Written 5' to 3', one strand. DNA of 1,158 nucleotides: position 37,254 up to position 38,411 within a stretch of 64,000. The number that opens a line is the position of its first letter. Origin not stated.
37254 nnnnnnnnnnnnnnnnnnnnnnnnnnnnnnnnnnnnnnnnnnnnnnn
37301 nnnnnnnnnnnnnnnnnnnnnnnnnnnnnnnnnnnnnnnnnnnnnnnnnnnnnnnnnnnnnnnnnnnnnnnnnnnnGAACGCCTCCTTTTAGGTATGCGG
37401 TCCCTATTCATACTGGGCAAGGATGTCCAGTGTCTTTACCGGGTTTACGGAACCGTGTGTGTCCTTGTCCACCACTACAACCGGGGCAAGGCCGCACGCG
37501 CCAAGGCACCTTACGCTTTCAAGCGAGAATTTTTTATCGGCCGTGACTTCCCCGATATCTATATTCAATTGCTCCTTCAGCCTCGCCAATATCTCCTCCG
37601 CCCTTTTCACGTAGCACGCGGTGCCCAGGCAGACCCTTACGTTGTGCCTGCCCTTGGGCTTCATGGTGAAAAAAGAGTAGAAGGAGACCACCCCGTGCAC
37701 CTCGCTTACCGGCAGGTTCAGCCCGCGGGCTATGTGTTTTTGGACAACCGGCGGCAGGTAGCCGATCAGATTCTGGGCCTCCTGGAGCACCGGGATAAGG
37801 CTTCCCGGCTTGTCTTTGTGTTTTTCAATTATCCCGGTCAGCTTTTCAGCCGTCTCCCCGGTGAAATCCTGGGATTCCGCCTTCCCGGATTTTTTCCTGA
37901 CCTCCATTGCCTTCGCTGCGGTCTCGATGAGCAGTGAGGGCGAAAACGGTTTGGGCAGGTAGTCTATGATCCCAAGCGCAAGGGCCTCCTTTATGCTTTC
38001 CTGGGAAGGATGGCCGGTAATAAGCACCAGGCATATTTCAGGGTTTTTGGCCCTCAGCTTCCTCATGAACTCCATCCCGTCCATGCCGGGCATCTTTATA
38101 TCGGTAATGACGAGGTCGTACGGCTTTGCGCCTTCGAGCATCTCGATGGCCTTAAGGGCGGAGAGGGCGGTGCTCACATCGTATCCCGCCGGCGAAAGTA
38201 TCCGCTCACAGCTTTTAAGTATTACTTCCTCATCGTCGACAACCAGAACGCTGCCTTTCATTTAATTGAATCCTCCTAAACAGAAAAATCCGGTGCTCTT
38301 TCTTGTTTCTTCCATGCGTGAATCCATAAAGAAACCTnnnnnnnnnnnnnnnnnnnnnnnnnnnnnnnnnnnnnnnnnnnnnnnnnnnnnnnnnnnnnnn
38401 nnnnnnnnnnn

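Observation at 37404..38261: Receiver domain fused directly to a NuoE/HydC-type [2Fe-2S] subunit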

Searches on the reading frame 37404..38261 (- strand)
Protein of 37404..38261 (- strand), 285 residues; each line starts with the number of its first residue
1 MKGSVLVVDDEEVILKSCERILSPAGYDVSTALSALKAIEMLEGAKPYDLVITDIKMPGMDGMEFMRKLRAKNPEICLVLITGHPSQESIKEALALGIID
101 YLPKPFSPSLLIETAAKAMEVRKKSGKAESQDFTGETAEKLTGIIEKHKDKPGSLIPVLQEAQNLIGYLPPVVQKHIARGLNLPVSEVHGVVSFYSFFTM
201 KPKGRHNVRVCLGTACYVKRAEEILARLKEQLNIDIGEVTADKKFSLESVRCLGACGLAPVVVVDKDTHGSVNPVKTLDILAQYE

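Call 5: search_protein_families(library=pfam, proteins=[window:37404-38261:-], max_evalue=0.01)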
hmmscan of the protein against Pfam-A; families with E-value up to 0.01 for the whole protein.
window:37404-38261:- (285 aa): 3 families
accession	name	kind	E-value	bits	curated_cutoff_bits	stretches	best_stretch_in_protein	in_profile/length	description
PF01257.25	2Fe-2S_thioredx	-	1.5e-49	168.1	24.8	1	143-284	3-144/145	Thioredoxin-like [2Fe-2S] ferredoxin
PF00072.30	Response_reg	-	4.7e-28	98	30.2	1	5-114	1-109/111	Response regulator receiver domain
PF23198.2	PDE8A_N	-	0.0029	18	29.6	1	13-82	25-90/147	PDE8A-like, N-terminal domain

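Call 6: find_homologous_proteins(query=window:37404-38258:-, max_evalue=1e-10)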
Query window:37404-38258:- (284 aa): 7257 proteins with E <= 1e-10 among 8000 candidates; the best 120 are listed.
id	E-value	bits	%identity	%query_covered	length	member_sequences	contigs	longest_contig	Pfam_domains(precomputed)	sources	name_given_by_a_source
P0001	6.2e-182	621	100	100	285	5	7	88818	PF01257.26,PF00072.31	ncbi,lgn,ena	-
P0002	2.9e-161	553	88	100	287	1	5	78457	PF01257.26,PF00072.31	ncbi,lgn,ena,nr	ncbi:MAG: NAD(P)H-dependent oxidoreductase subunit E [Nitrospiraceae bacterium]|nr:NAD(P)H-dependent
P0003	1.1e-142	492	77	100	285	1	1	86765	PF01257.26,PF00072.31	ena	-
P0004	9.0e-142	489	77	100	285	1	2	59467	PF01257.26,PF00072.31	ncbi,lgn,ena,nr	ncbi:MAG: NAD(P)H-dependent oxidoreductase subunit E [Nitrospiraceae bacterium]|nr:NAD(P)H-dependent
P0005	7.4e-141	486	77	100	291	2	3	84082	PF01257.26,PF00072.31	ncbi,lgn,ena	-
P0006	1.1e-140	486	77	100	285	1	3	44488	PF01257.26,PF00072.31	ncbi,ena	-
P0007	4.5e-139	481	75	100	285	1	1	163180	PF01257.26,PF00072.31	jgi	jgi:NADH:ubiquinone oxidoreductase subunit E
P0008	9.9e-138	476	75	100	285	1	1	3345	PF01257.26,PF00072.31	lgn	-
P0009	2.6e-137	475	74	100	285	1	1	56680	PF01257.26,PF00072.31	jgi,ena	-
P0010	7.5e-135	467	74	100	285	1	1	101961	PF01257.26,PF00072.31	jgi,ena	-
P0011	1.3e-133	463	75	100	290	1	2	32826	PF01257.26,PF00072.31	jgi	jgi:NADP-reducing hydrogenase subunit HndA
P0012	4.6e-133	461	73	100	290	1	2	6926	PF01257.26,PF00072.31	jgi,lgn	jgi:NADH:ubiquinone oxidoreductase subunit E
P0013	4.9e-133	461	74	100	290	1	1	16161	PF01257.26,PF00072.31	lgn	-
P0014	5.7e-133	460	73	100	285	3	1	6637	PF01257.26,PF00072.31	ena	-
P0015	2.2e-132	459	74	100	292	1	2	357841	PF01257.26,PF23198.2,PF00072.31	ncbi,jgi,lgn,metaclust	jgi:NADH-quinone oxidoreductase subunit E/NADP-reducing hydrogenase subunit HndA|metaclust:\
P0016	3.6e-132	458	72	100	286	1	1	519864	PF01257.26,PF00072.31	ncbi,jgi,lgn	ncbi:MAG: hypothetical protein Kow0025_03010 [Thermodesulfovibrionales bacterium]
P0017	5.3e-132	457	73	100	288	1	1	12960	PF01257.26,PF00072.31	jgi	jgi:NADH:ubiquinone oxidoreductase subunit E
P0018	8.3e-132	457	74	100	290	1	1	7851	PF01257.26,PF00072.31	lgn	-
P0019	3.8e-131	455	72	100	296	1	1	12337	PF01257.26,PF00072.31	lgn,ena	-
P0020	5.1e-131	454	73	100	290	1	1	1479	PF01257.26,PF00072.31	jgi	jgi:NADH:ubiquinone oxidoreductase subunit E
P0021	5.5e-130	451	72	100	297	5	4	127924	PF01257.26,PF00072.31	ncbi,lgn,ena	-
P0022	9.0e-130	450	71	100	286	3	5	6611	PF01257.26,PF00072.31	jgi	jgi:NADH:ubiquinone oxidoreductase subunit E/ActR/RegA family two-component response regulator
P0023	1.3e-129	449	70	100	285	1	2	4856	PF01257.26,PF00072.31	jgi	jgi:NADH-quinone oxidoreductase subunit E/NADP-reducing hydrogenase subunit HndA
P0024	2.0e-129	449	72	100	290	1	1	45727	PF01257.26,PF00072.31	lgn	-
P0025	4.4e-129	448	71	100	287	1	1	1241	PF01257.26,PF00072.31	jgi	jgi:NADH-quinone oxidoreductase subunit E/NADP-reducing hydrogenase subunit HndA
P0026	1.3e-128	446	71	100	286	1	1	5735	PF01257.26,PF00072.31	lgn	-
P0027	2.5e-128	445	69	100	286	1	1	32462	PF01257.26,PF00072.31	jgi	jgi:NADH:ubiquinone oxidoreductase subunit E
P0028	6.6e-128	444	71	100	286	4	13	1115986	PF01257.26,PF00072.31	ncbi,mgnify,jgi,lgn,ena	mgnify:CR=1 FL=1|jgi:NADH:ubiquinone oxidoreductase subunit E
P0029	1.5e-127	443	71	100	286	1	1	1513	PF01257.26,PF00072.31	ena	-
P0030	1.9e-127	442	70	100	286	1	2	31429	PF01257.26,PF00072.31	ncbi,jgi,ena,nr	ncbi:MAG TPA: NAD(P)H-dependent oxidoreductase subunit E [Thermodesulfovibrionales bacterium]|nr:NAD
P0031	2.2e-127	442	69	100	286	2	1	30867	PF01257.26,PF23198.2,PF00072.31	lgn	-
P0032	2.2e-127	442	70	100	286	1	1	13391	PF01257.26,PF00072.31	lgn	-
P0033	2.3e-127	442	69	100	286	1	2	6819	PF01257.26,PF00072.31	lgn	-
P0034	2.6e-127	442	70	100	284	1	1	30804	PF01257.26,PF00072.31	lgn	-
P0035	2.8e-127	442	70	100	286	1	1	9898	PF01257.26,PF00072.31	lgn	-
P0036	4.6e-127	441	70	100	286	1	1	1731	PF01257.26,PF00072.31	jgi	-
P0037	4.8e-127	441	69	100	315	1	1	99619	PF01257.26,PF00072.31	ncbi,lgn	-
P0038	4.8e-127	441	67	100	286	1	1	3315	PF01257.26,PF00072.31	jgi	jgi:NADH-quinone oxidoreductase subunit E/NADP-reducing hydrogenase subunit HndA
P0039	8.2e-127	440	71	100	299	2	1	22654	PF01257.26,PF00072.31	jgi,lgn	-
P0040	1.1e-126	440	69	100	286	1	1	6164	PF01257.26,PF00072.31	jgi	jgi:NADH:ubiquinone oxidoreductase subunit E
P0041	2.4e-126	439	69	100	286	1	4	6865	PF01257.26,PF00072.31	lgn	-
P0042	3.2e-126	438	69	100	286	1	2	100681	PF01257.26,PF00072.31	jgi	jgi:NADH:ubiquinone oxidoreductase subunit E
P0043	3.9e-126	438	69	100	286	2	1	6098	PF01257.26,PF00072.31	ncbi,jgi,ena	jgi:NADH-quinone oxidoreductase subunit E/NADP-reducing hydrogenase subunit HndA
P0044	4.4e-126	438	68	100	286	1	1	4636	PF01257.26,PF00072.31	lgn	-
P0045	5.6e-126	438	68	100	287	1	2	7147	PF01257.26,PF00072.31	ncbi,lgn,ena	-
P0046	7.2e-126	437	69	100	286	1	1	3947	PF01257.26,PF00072.31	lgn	-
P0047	8.3e-126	437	69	100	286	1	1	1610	PF01257.26,PF00072.31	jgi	jgi:NADH:ubiquinone oxidoreductase subunit E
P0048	9.2e-126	437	68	100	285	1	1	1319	PF01257.26,PF00072.31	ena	-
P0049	1.1e-125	437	69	100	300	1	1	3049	PF01257.26,PF23198.2,PF00072.31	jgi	jgi:NADH-quinone oxidoreductase subunit E/NADP-reducing hydrogenase subunit HndA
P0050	1.1e-125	437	69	100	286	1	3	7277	PF01257.26,PF23198.2,PF00072.31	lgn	-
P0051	1.5e-125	436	68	100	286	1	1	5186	PF01257.26,PF00072.31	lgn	-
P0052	1.7e-125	436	69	100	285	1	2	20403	PF01257.26,PF00072.31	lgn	-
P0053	2.2e-125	436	69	100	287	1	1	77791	PF01257.26,PF00072.31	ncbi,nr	ncbi:MAG: NAD(P)H-dependent oxidoreductase subunit E [Thermodesulfovibrionales bacterium]|nr:NAD(P)H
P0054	3.0e-125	435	69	100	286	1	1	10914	PF01257.26,PF23198.2,PF00072.31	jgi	jgi:NADH-quinone oxidoreductase subunit E/NADP-reducing hydrogenase subunit HndA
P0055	3.3e-125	435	69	100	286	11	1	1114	PF01257.26,PF00072.31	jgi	jgi:NADH:ubiquinone oxidoreductase subunit E/CheY-like chemotaxis protein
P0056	4.0e-125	435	68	100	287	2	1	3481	PF01257.26,PF00072.31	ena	-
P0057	6.2e-125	434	69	100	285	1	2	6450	PF01257.26,PF00072.31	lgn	-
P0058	7.0e-125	434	68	100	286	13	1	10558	PF01257.26,PF00072.31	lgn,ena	-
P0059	7.3e-125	434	69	100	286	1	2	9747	PF01257.26,PF00072.31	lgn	-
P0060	8.0e-125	434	67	100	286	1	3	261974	PF01257.26,PF00072.31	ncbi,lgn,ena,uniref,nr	ncbi:MAG: NAD(P)H-dependent oxidoreductase subunit E [Alphaproteobacteria bacterium]|uniref:NAD(P)H-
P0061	8.3e-125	434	67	100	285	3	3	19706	PF01257.26,PF00072.31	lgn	-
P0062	1.1e-124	433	67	100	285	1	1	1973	PF01257.26,PF00072.31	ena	-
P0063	1.1e-124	433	67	100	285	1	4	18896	PF01257.26,PF00072.31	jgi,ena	-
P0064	1.4e-124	433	70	100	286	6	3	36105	PF01257.26,PF00072.31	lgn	-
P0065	1.7e-124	433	67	100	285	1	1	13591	PF01257.26,PF00072.31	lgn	-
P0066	2.2e-124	432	67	100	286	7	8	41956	PF01257.26,PF00072.31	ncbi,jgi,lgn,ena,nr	ncbi:MAG TPA: hypothetical protein DHV16_10170 [Nitrospiraceae bacterium]|nr:hypothetical protein [N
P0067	2.3e-124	432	67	100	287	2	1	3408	PF01257.26,PF00072.31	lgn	-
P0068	2.5e-124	432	67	100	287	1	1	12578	PF01257.26,PF00072.31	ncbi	ncbi:MAG TPA: NAD(P)H-dependent oxidoreductase subunit E [Dissulfurispiraceae bacterium]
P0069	2.8e-124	432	66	100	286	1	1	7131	PF01257.26,PF00072.31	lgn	-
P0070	3.7e-124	432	68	100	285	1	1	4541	PF01257.26,PF00072.31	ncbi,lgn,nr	ncbi:MAG: NAD(P)H-dependent oxidoreductase subunit E [Nitrospirae bacterium]|nr:NAD(P)H-dependent ox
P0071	3.8e-124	432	68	100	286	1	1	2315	PF01257.26,PF23198.2,PF00072.31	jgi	jgi:NADH-quinone oxidoreductase subunit E/NADP-reducing hydrogenase subunit HndA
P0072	4.2e-124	431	67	100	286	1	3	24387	PF01257.26,PF00072.31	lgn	-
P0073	4.2e-124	431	68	100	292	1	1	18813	PF01257.26,PF00072.31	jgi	jgi:NADH-quinone oxidoreductase subunit E/NADP-reducing hydrogenase subunit HndA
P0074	4.3e-124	431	69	100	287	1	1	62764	PF01257.26,PF00072.31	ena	-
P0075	5.6e-124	431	69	100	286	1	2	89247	PF01257.26,PF00072.31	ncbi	-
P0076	8.8e-124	430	68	100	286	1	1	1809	PF01257.26,PF23198.2,PF00072.31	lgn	-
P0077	9.9e-124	430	67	100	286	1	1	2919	PF01257.26,PF00072.31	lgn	-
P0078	1.2e-123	430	67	100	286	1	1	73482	PF01257.26,PF00072.31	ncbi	-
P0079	1.2e-123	430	66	100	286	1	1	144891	PF01257.26,PF00072.31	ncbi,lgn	ncbi:MAG: NAD(P)H-dependent oxidoreductase subunit E [Thermodesulfovibrionales bacterium]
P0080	1.2e-123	430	67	100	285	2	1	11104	PF01257.26,PF00072.31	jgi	jgi:NADH:ubiquinone oxidoreductase subunit E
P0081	1.9e-123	429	67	100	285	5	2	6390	PF01257.26,PF00072.31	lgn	-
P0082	1.9e-123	429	66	100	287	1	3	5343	PF01257.26,PF00072.31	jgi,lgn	jgi:NADH-quinone oxidoreductase subunit E/NADP-reducing hydrogenase subunit HndA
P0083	2.0e-123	429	69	100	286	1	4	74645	PF01257.26,PF00072.31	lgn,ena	-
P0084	2.6e-123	429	65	100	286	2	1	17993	PF01257.26,PF00072.31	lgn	-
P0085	3.1e-123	429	68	100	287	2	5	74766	PF01257.26,PF00072.31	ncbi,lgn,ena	-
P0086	3.6e-123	428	66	100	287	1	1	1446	PF01257.26,PF00072.31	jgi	jgi:NADH-quinone oxidoreductase subunit E/NADP-reducing hydrogenase subunit HndA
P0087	3.6e-123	428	67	100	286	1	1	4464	PF01257.26,PF00072.31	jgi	jgi:NADH:ubiquinone oxidoreductase subunit E/ActR/RegA family two-component response regulator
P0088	3.8e-123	428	69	100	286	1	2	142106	PF01257.26,PF00072.31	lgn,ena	-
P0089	4.0e-123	428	67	100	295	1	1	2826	PF01257.26,PF00072.31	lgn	-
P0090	4.6e-123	428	67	100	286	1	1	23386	PF01257.26,PF00072.31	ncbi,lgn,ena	-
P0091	4.6e-123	428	69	99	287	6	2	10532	PF01257.26,PF00072.31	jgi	jgi:NADH-quinone oxidoreductase subunit E/NADP-reducing hydrogenase subunit HndA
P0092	5.5e-123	428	67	100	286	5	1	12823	PF01257.26,PF00072.31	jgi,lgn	jgi:NADH:ubiquinone oxidoreductase subunit E/ActR/RegA family two-component response regulator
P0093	6.3e-123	428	68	100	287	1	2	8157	PF01257.26,PF00072.31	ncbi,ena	-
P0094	6.9e-123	427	69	100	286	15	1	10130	PF01257.26,PF00072.31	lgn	-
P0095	7.3e-123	427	68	100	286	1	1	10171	PF01257.26,PF00072.31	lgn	-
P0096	7.3e-123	427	66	100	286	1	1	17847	PF01257.26,PF00072.31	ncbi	-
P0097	7.8e-123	427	68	100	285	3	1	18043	PF01257.26,PF00072.31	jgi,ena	-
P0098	8.6e-123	427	69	100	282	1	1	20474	PF01257.26,PF00072.31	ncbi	ncbi:MAG: hypothetical protein OHK0032_01570 [Thermodesulfovibrionales bacterium]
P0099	9.2e-123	427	69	100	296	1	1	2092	PF01257.26,PF00072.31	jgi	jgi:NADH:ubiquinone oxidoreductase subunit E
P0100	1.1e-122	427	66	100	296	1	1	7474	PF01257.26,PF00072.31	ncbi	-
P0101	1.4e-122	426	67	100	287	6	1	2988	PF01257.26,PF00072.31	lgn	-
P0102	1.5e-122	426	69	100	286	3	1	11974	PF01257.26,PF00072.31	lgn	-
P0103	1.6e-122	426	66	100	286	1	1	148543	PF01257.26,PF00072.31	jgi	jgi:NADH-quinone oxidoreductase subunit E/NADP-reducing hydrogenase subunit HndA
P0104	2.1e-122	426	65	100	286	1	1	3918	PF01257.26,PF00072.31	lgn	-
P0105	2.3e-122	426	66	100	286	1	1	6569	PF01257.26,PF00072.31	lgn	-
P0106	2.6e-122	426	67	100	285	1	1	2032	PF01257.26,PF00072.31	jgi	jgi:NADH:ubiquinone oxidoreductase subunit E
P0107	4.1e-122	425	65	100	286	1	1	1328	PF01257.26,PF00072.31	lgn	-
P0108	5.0e-122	425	66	100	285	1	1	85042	PF01257.26,PF00072.31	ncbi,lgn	-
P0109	5.0e-122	425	65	100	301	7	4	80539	PF01257.26,PF00072.31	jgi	jgi:NADH-quinone oxidoreductase subunit E/NADP-reducing hydrogenase subunit HndA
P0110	5.2e-122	425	68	100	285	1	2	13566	PF01257.26,PF00072.31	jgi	jgi:NADH:ubiquinone oxidoreductase subunit E/ActR/RegA family two-component response regulator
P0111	5.3e-122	425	68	100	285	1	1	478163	PF01257.26,PF00072.31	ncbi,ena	-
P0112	5.9e-122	424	65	100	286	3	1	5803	PF01257.26,PF00072.31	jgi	jgi:NADH-quinone oxidoreductase subunit E/NADP-reducing hydrogenase subunit HndA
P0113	8.1e-122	424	66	100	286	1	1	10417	PF01257.26,PF00072.31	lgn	-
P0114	8.3e-122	424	67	100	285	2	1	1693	PF01257.26,PF00072.31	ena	-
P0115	9.0e-122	424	69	100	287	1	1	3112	PF01257.26,PF00072.31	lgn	-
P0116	1.3e-121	423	67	100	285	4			PF01257.26,PF00072.31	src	-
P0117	1.4e-121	423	66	100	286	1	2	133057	PF01257.26,PF00072.31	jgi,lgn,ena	jgi:NADH:ubiquinone oxidoreductase subunit E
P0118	1.4e-121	423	65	100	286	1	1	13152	PF01257.26,PF00072.31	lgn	-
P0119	1.4e-121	423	65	100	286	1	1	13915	PF01257.26,PF00072.31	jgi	jgi:NADH-quinone oxidoreductase subunit E/NADP-reducing hydrogenase subunit HndA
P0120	1.7e-121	423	67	100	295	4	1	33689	PF01257.26,PF00072.31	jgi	jgi:NADH-quinone oxidoreductase subunit E/NADP-reducing hydrogenase subunit HndA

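Call 9: search_protein_families(library=ncbifam, proteins=[window:37404-38261:-], max_evalue=0.001)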
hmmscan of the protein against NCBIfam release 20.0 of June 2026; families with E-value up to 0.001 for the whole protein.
window:37404-38261:- (285 aa): 109 families (the best 25 are shown)
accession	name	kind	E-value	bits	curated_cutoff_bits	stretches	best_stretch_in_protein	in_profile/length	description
NF005747.0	PRK07571.1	equivalog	1.5e-48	164.7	224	1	136-276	20-160/173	bidirectional hydrogenase complex protein HoxE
NF004638.0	PRK05988.1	equivalog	9.7e-41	139.2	198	1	136-283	9-156/159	formate dehydrogenase subunit gamma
NF005722.0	PRK07539.1-2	equivalog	5.5e-39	133.8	141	1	134-284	6-156/157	NADH-quinone oxidoreductase subunit NuoE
TIGR01958.1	nuoE_fam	subfamily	4.5e-36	124.2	142.4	1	146-285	7-148/148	NADH-quinone oxidoreductase subunit NuoE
NF005725.0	PRK07539.1-5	equivalog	1e-34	119.8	220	1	125-285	9-172/174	NADH-quinone oxidoreductase subunit NuoE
NF005721.0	PRK07539.1-1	equivalog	6e-28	97.9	308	1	121-281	14-174/292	NADH-quinone oxidoreductase subunit NuoE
NF053512.1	nitric_RR_NosR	exception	1.3e-27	96.9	400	1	5-125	1-121/422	response regulator c-di-GMP phosphodiesterase, NosR family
NF005723.0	PRK07539.1-3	equivalog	4.5e-24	85.1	226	1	153-271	24-142/158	NADH-quinone oxidoreductase subunit NuoE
NF006900.1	PRK09390.1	equivalog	1.5e-23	83.4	255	1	2-140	4-139/203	response regulator FixJ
NF005724.0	PRK07539.1-4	equivalog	1.6e-23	83.8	280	1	125-283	10-171/240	NADH-quinone oxidoreductase subunit NuoE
TIGR01818.1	ntrC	equivalog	5.9e-20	71.5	558.6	1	5-140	1-135/463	nitrogen regulation protein NR(I)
NF052313.1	T9SS_RR_PorX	equivalog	9.6e-20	70.8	300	1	4-137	2-134/513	T9SS response regulator signal transducer PorX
NF009040.0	PRK12373.1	equivalog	1.2e-19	71.3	514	1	153-281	37-166/400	NADH-quinone oxidoreductase subunit E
NF045505.1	RR_RssB_Pseudo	equivalog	4.1e-19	68.9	700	1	4-117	7-119/394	two-component system response regulator RssB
NF047793.1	ResRegPgtA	equivalog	8.4e-19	67.7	650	1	4-125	7-127/414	two-component system response regulator PgtA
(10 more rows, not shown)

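Call 13: find_related_loci(query=A1, collection=genome_contigs, flank=9000)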
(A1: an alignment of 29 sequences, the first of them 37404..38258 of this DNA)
Query A1 (284 aa) in genome_contigs; peptide patterns used: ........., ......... (x = any residue, [..] = any of these).
600 stretches matched a pattern (row limit reached: there are more); 599 encode a relative of the query (tblastn E <= 1e-3); the best 80 are kept; 80 distinct loci.
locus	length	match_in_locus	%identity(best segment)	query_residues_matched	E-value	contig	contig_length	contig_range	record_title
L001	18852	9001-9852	55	4-283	6e-108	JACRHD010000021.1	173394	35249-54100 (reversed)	MAG: Nitrospirae bacterium isolate NC_groundwater_1768_Pr3_B-0.1um_50_19 SR-2_scaffold_141_1039728, whole genome shotgun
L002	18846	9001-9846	55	4-283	1e-104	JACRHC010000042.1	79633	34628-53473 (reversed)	MAG: Nitrospirae bacterium isolate NC_groundwater_1767_Pr3_B-0.1um_50_141 SR-2_scaffold_141_872730, whole genome shotgun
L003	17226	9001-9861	55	1-284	3e-104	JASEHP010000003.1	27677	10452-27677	MAG: Thermodesulfovibrionales bacterium isolate Yes70-26 NODE_3_length_27677_cov_31.991782, whole genome shotgun sequenc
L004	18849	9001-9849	54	4-284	5e-102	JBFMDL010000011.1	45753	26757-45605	MAG: Nitrospirota bacterium isolate MAG218 MAG218_11, whole genome shotgun sequence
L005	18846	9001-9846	55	4-283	4e-105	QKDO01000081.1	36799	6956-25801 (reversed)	MAG: Nitrospirae bacterium isolate SZUA-452 scaffold_2124, whole genome shotgun sequence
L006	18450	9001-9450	60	135-284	2e-61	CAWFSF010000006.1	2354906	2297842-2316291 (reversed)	MAG: Nitrospirota bacterium isolate MFD00905.bin.2.216 genome assembly, contig: contig_8104, whole genome shotgun sequen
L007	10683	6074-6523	59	135-284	2e-61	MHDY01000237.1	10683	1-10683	MAG: Nitrospirae bacterium GWC2_56_14 gwc2_scaffold_8409, whole genome shotgun sequence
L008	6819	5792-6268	57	126-284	2e-59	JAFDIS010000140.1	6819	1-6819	MAG: Deltaproteobacteria bacterium isolate Meg22_1618_Bin_163 Meg22_1618_Bin_163_scaffold_18622, whole genome shotgun se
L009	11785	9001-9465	57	130-284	4e-59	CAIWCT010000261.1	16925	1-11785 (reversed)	MAG: uncultured delta proteobacterium isolate AM-2014_bin-3252 genome assembly, contig: bin-3252:261/455, whole genome s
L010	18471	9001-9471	59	128-284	8e-59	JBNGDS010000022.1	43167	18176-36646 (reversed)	MAG: Desulfomonilia bacterium isolate E05-038 bin56.fa-22, whole genome shotgun sequence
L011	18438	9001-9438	56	138-283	6e-58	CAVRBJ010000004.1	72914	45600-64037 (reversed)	MAG: uncultured delta proteobacterium isolate MFD00032.bin.2.161 genome assembly, contig: contig_103402, whole genome sh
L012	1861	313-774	56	131-284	1e-59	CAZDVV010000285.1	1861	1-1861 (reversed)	MAG TPA_asm: uncultured Desulfobacteraceae bacterium isolate binchicken_co184_155 genome assembly, contig: NODE_145251_l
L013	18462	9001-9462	58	131-284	5e-58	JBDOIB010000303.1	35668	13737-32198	MAG: Thermodesulfobacteriota bacterium isolate TC202112_Ori_Bins020 k147_170093, whole genome shotgun sequence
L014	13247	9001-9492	55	121-284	4e-57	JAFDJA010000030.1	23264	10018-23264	MAG: Deltaproteobacteria bacterium isolate Meg22_24_Bin_118 Meg22_24_Bin_118_scaffold_1260, whole genome shotgun sequenc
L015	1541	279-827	50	103-284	2e-59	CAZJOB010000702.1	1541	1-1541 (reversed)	MAG TPA_asm: uncultured Desulfatiglans sp. isolate SRP192927_co6_698 genome assembly, contig: NODE_256454_length_1541_co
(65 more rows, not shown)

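Call 19: search_protein_representatives(protein=window:37404-38258:-)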
Query: 284 residues. Proteins with E-value up to 0.001 (for the whole library): 767971; up to 1e-10: 91955; up to 1e-30: 465. The best 150 are listed.
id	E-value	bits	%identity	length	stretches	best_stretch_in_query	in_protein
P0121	1.1e-112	392.3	43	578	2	4-283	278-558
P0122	3.7e-109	380.7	63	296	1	1-281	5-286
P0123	1.7e-80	286.7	48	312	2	118-284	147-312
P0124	2.7e-73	263.2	50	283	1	4-284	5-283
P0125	7.1e-67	242.1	42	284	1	3-284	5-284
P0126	2.8e-66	240.2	44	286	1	3-273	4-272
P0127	4.8e-63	229.5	40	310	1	3-283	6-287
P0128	6.7e-61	222.5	36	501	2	3-206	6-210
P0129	3.4e-60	220.2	33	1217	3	4-122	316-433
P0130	5.2e-57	209.7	32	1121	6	3-106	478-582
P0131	5.0e-55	203.3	58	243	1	125-284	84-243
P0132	1.6e-54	201.6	37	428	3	3-123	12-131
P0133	3.8e-54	200.3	58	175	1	135-283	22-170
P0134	4.4e-54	200.1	34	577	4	2-117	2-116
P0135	4.4e-54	200.1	37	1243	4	3-110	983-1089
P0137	6.9e-50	186.4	38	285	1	3-266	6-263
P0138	7.4e-50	186.3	50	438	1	125-283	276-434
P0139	8.9e-50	186.0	48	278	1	96-283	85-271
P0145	3.2e-46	174.4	52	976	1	119-278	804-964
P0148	5.8e-46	173.5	36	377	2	115-271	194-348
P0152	2.3e-45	171.6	55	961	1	136-283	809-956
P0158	5.9e-45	170.2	54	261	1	134-283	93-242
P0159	8.2e-45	169.8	50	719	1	137-283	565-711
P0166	1.1e-43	166.1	50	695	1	135-283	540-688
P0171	7.6e-43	163.3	36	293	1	9-284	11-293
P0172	1.7e-42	162.2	54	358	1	135-283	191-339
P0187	7.9e-41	156.7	37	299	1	4-269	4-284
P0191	2.6e-40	155.0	32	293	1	3-284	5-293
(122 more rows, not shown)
